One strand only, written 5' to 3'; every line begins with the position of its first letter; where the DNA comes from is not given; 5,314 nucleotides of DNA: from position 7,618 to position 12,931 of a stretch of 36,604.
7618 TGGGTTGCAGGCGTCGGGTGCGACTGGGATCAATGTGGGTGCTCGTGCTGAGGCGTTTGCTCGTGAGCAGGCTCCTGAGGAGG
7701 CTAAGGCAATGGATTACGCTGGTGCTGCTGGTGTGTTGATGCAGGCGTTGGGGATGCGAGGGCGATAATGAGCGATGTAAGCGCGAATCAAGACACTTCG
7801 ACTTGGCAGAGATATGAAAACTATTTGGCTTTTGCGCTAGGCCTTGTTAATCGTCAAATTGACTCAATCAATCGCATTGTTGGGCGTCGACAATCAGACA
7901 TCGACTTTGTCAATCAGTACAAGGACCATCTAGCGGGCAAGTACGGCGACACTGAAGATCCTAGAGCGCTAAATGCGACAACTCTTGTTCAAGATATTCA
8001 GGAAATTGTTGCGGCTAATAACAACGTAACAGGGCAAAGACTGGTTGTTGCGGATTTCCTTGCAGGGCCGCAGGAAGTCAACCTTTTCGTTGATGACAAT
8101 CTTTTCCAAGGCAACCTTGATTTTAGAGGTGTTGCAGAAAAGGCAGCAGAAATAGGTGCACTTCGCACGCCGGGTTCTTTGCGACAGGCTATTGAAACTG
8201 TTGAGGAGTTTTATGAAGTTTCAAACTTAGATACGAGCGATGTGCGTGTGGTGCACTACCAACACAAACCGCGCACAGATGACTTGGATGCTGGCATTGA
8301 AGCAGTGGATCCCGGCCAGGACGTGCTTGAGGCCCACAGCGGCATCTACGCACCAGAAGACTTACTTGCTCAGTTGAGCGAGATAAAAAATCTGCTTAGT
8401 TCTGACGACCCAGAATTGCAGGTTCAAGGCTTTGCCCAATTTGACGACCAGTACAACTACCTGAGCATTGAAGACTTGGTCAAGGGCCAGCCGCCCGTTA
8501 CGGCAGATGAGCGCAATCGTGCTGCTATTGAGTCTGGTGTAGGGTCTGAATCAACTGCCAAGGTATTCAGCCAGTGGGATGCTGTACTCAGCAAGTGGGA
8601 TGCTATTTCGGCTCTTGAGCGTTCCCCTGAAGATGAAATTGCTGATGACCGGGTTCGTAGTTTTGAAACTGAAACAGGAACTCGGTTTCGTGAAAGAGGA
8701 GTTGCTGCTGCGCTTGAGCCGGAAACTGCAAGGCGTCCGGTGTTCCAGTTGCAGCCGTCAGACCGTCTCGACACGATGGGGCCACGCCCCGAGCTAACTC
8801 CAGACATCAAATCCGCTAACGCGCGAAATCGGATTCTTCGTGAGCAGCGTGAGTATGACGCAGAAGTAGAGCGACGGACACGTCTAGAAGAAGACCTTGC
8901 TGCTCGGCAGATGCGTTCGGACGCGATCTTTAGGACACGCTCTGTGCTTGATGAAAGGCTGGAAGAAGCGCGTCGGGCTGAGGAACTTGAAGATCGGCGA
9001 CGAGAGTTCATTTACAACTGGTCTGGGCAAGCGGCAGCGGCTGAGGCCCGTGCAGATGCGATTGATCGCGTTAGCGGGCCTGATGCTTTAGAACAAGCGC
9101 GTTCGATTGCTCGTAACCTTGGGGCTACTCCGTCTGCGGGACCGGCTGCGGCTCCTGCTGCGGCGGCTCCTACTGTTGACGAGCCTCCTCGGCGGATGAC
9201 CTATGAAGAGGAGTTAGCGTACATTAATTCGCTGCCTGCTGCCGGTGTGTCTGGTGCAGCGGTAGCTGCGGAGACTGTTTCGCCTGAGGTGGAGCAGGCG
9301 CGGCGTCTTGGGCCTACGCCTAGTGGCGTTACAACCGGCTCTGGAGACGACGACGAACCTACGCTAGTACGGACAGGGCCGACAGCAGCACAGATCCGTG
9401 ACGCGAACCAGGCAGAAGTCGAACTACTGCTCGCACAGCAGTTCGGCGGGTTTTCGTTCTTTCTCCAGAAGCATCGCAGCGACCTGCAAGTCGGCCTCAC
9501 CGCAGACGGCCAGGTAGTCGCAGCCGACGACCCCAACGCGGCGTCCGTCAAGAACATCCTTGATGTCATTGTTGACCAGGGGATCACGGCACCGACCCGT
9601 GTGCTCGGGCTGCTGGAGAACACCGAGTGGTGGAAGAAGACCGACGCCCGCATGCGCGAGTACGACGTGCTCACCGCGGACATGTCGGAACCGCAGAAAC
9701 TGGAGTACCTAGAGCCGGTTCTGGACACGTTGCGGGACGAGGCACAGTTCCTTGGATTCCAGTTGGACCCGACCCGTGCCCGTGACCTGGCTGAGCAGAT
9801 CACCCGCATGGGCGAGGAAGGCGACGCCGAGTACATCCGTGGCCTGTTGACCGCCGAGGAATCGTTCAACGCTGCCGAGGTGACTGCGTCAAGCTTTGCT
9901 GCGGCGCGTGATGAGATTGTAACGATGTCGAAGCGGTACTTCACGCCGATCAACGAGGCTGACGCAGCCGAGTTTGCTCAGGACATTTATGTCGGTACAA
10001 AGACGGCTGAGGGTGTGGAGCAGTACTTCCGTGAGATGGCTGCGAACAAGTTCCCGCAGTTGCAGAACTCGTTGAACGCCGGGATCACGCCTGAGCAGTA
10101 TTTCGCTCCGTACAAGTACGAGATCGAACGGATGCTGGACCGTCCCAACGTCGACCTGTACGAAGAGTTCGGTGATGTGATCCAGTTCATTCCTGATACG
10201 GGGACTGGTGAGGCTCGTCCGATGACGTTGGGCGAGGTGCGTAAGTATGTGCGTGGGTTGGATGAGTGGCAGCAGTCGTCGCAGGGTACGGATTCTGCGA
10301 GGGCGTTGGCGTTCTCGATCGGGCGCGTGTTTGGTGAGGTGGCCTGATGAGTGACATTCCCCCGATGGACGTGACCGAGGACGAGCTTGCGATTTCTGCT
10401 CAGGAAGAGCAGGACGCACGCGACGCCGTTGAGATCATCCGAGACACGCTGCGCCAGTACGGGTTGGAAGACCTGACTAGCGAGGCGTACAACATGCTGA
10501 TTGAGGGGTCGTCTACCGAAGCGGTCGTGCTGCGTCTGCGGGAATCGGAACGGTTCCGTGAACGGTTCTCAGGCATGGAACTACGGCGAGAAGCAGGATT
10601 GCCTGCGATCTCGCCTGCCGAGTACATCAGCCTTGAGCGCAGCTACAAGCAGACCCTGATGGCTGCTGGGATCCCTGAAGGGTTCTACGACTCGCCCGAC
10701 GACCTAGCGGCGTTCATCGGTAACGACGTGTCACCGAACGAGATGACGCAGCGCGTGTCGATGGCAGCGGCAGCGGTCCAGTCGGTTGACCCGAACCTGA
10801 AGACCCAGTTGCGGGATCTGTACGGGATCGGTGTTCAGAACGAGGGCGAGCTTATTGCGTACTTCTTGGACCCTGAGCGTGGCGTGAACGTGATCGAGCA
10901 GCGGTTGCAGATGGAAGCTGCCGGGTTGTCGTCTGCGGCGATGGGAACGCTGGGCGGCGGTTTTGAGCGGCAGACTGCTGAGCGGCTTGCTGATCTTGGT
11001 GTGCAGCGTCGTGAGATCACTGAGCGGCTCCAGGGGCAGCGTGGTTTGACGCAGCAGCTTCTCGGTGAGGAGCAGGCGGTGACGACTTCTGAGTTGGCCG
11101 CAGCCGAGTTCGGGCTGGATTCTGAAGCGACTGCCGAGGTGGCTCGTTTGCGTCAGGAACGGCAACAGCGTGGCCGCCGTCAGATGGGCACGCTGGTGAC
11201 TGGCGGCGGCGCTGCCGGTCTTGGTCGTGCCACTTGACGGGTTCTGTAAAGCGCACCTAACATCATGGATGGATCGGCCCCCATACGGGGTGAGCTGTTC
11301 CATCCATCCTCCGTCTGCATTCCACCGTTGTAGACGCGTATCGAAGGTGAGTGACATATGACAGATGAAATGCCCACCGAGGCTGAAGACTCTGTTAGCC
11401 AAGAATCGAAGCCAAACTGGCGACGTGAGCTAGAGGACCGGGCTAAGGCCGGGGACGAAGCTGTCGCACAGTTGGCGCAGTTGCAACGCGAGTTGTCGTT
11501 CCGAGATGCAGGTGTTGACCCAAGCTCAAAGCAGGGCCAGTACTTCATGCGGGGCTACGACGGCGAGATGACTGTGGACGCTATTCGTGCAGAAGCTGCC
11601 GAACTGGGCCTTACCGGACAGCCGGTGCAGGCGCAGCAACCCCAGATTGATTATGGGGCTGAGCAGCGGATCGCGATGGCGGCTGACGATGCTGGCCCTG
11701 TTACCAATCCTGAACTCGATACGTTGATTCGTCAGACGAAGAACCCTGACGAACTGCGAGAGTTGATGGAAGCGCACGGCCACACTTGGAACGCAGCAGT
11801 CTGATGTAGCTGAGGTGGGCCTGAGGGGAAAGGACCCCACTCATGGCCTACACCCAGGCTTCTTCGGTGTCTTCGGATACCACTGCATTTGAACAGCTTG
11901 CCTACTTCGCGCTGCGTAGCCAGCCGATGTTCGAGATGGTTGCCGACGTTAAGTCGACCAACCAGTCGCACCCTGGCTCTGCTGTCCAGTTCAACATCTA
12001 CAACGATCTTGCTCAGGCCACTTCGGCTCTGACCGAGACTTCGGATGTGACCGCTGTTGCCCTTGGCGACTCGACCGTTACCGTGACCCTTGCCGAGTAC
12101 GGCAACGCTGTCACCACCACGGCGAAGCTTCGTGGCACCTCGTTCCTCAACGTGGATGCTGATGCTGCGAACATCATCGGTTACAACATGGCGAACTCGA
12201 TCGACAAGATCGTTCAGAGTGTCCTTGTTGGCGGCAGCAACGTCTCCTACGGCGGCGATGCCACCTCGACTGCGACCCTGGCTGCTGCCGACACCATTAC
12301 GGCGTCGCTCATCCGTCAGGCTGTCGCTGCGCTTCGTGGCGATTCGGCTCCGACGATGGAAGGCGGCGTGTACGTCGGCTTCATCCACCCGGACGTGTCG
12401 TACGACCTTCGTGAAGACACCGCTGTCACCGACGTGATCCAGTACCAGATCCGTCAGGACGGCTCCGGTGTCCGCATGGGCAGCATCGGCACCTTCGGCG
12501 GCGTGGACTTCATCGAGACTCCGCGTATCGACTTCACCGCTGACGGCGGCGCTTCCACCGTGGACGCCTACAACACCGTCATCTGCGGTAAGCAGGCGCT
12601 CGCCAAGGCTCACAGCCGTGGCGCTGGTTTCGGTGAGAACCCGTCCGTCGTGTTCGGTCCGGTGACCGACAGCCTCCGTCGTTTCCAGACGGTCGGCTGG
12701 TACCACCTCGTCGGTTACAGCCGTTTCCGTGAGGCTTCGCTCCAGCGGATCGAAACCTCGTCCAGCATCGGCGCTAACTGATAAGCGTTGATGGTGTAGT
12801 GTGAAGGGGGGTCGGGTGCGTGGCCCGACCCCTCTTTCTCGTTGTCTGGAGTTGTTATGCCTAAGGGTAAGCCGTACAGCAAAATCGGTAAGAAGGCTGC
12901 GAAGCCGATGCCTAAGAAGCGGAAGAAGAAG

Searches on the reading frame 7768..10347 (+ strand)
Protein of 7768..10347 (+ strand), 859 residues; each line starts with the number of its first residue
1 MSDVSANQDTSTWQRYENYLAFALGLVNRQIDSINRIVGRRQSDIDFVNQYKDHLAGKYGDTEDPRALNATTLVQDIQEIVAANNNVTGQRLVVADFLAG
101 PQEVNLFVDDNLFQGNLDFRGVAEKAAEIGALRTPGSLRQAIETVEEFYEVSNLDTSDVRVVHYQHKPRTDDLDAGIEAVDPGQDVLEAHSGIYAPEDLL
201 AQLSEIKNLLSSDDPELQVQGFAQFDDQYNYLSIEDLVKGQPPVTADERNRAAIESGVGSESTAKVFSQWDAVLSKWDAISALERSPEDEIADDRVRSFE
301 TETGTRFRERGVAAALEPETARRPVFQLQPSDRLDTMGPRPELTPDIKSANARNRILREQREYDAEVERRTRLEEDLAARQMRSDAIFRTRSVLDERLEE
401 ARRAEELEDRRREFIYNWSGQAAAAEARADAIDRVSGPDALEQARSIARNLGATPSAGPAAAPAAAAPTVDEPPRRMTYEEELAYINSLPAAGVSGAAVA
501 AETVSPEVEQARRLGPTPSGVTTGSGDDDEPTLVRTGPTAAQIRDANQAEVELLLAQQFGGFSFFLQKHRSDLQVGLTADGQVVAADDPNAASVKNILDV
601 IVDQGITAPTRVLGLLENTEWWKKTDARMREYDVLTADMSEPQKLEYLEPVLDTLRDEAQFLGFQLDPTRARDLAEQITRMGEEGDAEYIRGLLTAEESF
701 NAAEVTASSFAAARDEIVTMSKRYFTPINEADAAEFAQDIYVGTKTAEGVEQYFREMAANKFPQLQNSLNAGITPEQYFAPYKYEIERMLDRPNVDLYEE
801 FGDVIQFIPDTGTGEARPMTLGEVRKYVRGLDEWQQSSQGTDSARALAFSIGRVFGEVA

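Call 55: search_protein_families(library=phrogs, proteins=[window:7768-10347:+], max_evalue=0.001)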
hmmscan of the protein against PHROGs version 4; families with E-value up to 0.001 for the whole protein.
window:7768-10347:+ (859 aa): 1 family
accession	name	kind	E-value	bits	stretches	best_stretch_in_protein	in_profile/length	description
phrog_6654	-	unknown function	7.2e-13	49.6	1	593-856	163-424/428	-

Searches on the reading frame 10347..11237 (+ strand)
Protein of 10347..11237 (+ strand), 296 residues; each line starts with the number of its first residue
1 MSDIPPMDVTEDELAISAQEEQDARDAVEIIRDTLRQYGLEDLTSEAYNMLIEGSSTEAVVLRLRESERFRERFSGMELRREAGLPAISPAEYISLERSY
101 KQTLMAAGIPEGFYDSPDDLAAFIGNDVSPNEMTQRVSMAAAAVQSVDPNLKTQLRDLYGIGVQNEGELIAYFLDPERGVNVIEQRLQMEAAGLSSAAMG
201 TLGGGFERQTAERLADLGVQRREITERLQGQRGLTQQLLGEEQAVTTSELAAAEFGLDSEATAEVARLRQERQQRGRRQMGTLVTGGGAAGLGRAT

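Call 55: search_protein_families(library=phrogs, proteins=[window:10347-11237:+], max_evalue=0.001)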
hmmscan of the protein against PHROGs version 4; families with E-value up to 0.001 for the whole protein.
window:10347-11237:+ (296 aa): 1 family
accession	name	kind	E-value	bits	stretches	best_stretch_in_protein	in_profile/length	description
phrog_8424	-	unknown function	3.1e-57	195.9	1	20-294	118-387/392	-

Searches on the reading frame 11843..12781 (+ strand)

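Call 55: search_protein_families(library=phrogs, proteins=[window:11843-12781:+], max_evalue=0.001)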
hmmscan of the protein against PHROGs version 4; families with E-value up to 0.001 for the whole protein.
window:11843-12781:+ (312 aa): 5 families
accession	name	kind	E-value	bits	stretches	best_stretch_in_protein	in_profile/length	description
phrog_1357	-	head and packaging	2.9e-71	241.3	1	8-311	29-350/356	major head protein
phrog_544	-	head and packaging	4.7e-10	40.3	1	30-230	31-217/282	major head protein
phrog_267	-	head and packaging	4.2e-07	30.5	1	112-254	138-282/410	major head protein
phrog_334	-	head and packaging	6.1e-07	29.8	1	136-262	173-328/381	major head protein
phrog_3437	-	head and packaging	2.4e-06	28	1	58-254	54-247/294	major head protein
